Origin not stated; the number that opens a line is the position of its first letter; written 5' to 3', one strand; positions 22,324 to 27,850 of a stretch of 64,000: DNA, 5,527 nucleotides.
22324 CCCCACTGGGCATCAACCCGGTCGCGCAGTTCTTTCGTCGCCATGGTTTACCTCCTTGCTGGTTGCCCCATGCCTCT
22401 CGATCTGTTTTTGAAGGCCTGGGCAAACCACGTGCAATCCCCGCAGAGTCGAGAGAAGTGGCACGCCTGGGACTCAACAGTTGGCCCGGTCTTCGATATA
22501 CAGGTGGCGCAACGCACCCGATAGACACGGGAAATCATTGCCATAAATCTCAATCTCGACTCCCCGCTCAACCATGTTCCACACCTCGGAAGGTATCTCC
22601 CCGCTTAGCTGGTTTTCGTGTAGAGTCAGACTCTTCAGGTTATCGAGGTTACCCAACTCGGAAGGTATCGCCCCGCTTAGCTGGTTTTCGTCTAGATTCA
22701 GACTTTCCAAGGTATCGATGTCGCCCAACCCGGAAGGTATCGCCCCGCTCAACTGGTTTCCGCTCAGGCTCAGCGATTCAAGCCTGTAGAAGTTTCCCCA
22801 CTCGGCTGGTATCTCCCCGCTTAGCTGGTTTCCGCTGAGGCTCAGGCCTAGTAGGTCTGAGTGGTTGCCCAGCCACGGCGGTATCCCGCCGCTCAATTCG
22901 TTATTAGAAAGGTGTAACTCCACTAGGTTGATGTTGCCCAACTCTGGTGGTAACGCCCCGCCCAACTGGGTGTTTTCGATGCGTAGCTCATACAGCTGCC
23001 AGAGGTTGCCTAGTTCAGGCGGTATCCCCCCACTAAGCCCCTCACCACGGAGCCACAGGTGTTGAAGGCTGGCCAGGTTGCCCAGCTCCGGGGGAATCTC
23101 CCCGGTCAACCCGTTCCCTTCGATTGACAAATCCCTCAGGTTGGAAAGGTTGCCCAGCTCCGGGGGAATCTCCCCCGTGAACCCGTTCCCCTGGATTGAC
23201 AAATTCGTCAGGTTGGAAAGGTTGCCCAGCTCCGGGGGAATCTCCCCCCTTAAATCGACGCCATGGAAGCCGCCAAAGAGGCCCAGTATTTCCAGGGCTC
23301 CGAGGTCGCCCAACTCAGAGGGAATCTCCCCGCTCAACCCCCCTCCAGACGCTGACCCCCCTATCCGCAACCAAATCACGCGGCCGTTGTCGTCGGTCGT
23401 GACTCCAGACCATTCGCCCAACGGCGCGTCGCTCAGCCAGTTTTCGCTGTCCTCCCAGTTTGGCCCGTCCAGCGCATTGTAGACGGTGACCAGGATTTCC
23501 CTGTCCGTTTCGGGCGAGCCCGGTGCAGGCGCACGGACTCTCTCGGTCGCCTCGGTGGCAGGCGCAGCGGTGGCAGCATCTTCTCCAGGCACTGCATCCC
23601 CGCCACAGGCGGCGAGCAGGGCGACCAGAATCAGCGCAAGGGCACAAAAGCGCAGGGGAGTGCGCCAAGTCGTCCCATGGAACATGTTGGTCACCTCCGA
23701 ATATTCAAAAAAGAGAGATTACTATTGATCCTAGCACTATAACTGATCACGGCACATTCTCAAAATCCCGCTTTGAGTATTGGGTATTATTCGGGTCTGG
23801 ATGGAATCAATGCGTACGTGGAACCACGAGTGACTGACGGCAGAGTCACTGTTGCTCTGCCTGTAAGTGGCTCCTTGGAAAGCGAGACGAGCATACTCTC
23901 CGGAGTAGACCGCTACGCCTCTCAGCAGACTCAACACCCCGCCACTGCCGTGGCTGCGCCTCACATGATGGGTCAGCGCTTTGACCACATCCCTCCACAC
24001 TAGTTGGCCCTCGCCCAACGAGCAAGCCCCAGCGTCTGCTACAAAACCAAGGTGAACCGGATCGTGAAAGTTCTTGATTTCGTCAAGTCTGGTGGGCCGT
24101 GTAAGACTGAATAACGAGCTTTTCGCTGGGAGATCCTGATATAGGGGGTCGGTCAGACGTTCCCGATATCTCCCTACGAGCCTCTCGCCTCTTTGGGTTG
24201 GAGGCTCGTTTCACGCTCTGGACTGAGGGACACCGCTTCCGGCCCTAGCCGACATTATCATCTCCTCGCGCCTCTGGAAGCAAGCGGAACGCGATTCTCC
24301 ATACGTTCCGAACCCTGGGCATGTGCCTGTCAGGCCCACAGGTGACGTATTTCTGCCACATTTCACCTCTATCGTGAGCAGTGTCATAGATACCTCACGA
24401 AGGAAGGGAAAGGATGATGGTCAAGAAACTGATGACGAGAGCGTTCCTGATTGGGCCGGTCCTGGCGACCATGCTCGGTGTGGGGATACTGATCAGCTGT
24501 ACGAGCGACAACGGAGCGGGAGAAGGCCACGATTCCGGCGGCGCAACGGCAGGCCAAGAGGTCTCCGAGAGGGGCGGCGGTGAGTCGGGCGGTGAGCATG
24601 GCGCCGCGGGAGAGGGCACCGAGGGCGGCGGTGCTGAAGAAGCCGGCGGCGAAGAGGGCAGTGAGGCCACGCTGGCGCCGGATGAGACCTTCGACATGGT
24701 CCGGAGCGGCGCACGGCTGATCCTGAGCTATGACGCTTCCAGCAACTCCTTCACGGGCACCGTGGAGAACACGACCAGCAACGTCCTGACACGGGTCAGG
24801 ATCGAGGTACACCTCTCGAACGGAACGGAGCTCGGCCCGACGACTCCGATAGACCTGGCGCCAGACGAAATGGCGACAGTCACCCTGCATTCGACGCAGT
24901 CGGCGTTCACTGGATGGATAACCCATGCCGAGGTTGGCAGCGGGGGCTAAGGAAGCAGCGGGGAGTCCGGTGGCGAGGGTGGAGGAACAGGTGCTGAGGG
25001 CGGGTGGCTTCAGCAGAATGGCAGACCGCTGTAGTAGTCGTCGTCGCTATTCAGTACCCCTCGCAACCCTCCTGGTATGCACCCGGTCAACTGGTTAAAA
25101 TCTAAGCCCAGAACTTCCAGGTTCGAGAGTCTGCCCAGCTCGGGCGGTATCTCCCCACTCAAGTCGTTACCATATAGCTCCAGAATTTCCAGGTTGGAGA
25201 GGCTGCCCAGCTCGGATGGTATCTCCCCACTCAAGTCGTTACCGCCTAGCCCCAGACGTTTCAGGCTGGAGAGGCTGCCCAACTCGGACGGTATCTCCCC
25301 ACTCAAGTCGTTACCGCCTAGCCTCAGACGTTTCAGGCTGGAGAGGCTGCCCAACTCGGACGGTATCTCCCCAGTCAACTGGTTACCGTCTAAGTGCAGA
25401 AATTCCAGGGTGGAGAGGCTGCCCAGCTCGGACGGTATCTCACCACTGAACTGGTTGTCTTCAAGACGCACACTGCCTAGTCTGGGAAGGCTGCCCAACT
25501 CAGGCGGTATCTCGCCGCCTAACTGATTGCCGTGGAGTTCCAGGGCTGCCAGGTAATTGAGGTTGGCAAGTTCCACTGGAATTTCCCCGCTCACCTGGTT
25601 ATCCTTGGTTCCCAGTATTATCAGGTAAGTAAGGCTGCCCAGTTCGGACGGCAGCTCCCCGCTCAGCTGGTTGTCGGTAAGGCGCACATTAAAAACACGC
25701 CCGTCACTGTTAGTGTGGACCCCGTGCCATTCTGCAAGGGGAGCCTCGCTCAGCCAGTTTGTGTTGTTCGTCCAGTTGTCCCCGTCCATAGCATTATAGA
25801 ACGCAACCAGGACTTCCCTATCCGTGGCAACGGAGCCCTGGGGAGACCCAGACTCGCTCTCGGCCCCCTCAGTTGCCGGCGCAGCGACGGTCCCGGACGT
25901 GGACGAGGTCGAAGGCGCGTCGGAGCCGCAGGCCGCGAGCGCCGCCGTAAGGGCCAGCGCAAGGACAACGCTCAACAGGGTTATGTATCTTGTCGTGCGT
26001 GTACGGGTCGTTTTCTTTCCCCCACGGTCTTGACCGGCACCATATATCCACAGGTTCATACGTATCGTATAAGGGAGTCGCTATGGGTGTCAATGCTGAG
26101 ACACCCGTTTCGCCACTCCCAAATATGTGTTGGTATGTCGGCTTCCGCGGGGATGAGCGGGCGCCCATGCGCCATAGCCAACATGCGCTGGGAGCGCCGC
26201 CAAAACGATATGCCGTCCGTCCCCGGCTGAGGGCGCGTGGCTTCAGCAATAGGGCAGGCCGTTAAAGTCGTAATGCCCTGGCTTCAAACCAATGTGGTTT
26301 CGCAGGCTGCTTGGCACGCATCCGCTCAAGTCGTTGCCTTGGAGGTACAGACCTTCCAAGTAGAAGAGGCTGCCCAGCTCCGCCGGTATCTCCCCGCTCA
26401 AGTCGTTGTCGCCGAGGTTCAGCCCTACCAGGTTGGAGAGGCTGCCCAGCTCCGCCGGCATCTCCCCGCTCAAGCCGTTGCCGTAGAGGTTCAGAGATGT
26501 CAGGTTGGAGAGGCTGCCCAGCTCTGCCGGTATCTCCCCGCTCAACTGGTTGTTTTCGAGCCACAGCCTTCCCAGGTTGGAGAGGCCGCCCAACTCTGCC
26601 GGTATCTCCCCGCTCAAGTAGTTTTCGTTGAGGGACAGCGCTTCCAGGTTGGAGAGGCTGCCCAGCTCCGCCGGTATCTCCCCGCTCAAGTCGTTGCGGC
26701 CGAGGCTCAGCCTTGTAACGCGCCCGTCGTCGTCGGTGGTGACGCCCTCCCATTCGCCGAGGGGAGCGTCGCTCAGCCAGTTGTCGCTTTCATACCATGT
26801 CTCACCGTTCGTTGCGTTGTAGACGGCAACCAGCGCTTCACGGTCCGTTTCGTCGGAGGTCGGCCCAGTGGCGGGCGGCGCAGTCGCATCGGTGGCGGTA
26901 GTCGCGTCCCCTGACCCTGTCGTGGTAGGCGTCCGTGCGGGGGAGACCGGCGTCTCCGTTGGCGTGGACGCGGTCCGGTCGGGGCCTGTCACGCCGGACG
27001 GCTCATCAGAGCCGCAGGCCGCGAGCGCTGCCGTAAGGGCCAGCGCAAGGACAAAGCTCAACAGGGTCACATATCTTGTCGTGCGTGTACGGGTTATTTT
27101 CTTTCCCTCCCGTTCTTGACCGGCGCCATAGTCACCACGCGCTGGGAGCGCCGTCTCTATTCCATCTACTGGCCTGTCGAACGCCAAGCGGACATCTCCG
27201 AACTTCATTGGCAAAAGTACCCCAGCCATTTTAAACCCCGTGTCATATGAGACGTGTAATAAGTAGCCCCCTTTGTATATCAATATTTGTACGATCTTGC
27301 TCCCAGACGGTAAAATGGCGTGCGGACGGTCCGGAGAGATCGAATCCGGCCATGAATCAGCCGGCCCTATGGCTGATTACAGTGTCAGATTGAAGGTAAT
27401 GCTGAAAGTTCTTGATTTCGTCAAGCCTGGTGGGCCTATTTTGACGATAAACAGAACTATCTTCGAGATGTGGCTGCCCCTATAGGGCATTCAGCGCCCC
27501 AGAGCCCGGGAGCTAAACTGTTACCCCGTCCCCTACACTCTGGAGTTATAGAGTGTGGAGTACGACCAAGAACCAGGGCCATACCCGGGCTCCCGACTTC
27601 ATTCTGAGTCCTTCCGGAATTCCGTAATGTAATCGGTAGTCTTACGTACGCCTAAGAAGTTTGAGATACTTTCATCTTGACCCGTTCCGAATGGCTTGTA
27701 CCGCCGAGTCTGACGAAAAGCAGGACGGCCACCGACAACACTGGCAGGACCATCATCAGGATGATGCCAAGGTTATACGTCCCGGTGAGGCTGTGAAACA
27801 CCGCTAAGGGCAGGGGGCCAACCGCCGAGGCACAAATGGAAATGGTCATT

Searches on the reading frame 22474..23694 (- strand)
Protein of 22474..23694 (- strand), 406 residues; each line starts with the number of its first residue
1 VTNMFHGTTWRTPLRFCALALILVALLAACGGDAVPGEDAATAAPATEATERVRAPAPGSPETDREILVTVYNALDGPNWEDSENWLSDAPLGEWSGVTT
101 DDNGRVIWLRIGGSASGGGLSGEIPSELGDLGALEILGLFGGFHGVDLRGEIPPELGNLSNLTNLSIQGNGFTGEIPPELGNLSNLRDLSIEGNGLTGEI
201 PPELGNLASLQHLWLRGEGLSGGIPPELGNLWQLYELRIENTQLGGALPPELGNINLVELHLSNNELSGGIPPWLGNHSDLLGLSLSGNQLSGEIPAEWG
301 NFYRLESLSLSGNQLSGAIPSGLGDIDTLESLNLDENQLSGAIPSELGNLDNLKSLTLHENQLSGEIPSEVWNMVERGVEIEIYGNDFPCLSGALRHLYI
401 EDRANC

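Call 8: search_protein_families(library=pfam, proteins=[window:22474-23694:-], max_evalue=0.01)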
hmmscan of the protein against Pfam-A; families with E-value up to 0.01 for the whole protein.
window:22474-23694:- (406 aa): 6 families
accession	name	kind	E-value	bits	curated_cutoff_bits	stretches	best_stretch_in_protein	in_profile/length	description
PF00560.39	LRR_1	-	5.2e-34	109.4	20.6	2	256-277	1-22/23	Leucine Rich Repeat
PF12799.13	LRR_4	-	2.3e-20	72.6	27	5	161-196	2-35/44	Leucine Rich repeats (2 copies)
PF23598.1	LRR_14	-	7e-18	64.9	40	3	179-257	42-115/353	Leucine-rich repeat region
PF13855.12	LRR_8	-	4.8e-15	55.5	27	3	256-315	2-61/61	Leucine rich repeat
PF25019.1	LRR_R13L1-DRL21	-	1.7e-05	25.2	27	0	155-215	64-124/127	R13L1/DRL21 LRRs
PF24141.1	LRR_ComC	-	0.0067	16.6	27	0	248-301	228-278/288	EGF-like domain-containing protein ComC LRR domain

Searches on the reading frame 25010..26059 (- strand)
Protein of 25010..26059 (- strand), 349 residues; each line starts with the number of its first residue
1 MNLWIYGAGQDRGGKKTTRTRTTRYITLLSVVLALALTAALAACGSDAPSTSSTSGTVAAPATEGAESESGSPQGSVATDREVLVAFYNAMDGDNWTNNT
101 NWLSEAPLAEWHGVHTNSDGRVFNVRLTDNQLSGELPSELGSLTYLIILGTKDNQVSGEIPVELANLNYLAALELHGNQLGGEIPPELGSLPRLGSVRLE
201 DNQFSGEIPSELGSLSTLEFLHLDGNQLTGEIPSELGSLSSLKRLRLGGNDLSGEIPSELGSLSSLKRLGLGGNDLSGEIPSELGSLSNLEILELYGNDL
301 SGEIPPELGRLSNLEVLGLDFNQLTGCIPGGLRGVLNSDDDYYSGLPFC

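Call 26: search_protein_families(library=pfam, proteins=[window:25010-26059:-], max_evalue=0.001)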
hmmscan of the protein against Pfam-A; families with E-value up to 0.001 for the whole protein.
window:25010-26059:- (349 aa): 6 families
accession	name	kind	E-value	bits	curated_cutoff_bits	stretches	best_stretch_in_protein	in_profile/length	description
PF00560.39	LRR_1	-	7.2e-29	94.1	20.6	0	218-239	2-23/23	Leucine Rich Repeat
PF23598.1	LRR_14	-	7.2e-20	71.5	40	2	210-323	41-150/353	Leucine-rich repeat region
PF12799.13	LRR_4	-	6.9e-17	61.5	27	3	217-253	2-40/44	Leucine Rich repeats (2 copies)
PF13855.12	LRR_8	-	3.1e-11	43.3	27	0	238-276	23-61/61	Leucine rich repeat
PF25019.1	LRR_R13L1-DRL21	-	7.7e-08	32.7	27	0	159-224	60-125/127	R13L1/DRL21 LRRs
PF13516.12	LRR_6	-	0.00079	19.7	23.4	0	216-231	3-18/24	Leucine Rich repeat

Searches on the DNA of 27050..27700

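Call 31: search_rna_families(source=window, start=27050, end=27700, threshold=evalue, max_evalue=10, show_alignments=2)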
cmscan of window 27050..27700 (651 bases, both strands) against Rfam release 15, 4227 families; matches with E-value up to 10: 1.
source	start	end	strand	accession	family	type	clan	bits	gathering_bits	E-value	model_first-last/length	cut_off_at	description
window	27586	27643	+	RF00741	mir-378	Gene; miRNA;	-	14.9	80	6.5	1-66/66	no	mir-378 microRNA precursor family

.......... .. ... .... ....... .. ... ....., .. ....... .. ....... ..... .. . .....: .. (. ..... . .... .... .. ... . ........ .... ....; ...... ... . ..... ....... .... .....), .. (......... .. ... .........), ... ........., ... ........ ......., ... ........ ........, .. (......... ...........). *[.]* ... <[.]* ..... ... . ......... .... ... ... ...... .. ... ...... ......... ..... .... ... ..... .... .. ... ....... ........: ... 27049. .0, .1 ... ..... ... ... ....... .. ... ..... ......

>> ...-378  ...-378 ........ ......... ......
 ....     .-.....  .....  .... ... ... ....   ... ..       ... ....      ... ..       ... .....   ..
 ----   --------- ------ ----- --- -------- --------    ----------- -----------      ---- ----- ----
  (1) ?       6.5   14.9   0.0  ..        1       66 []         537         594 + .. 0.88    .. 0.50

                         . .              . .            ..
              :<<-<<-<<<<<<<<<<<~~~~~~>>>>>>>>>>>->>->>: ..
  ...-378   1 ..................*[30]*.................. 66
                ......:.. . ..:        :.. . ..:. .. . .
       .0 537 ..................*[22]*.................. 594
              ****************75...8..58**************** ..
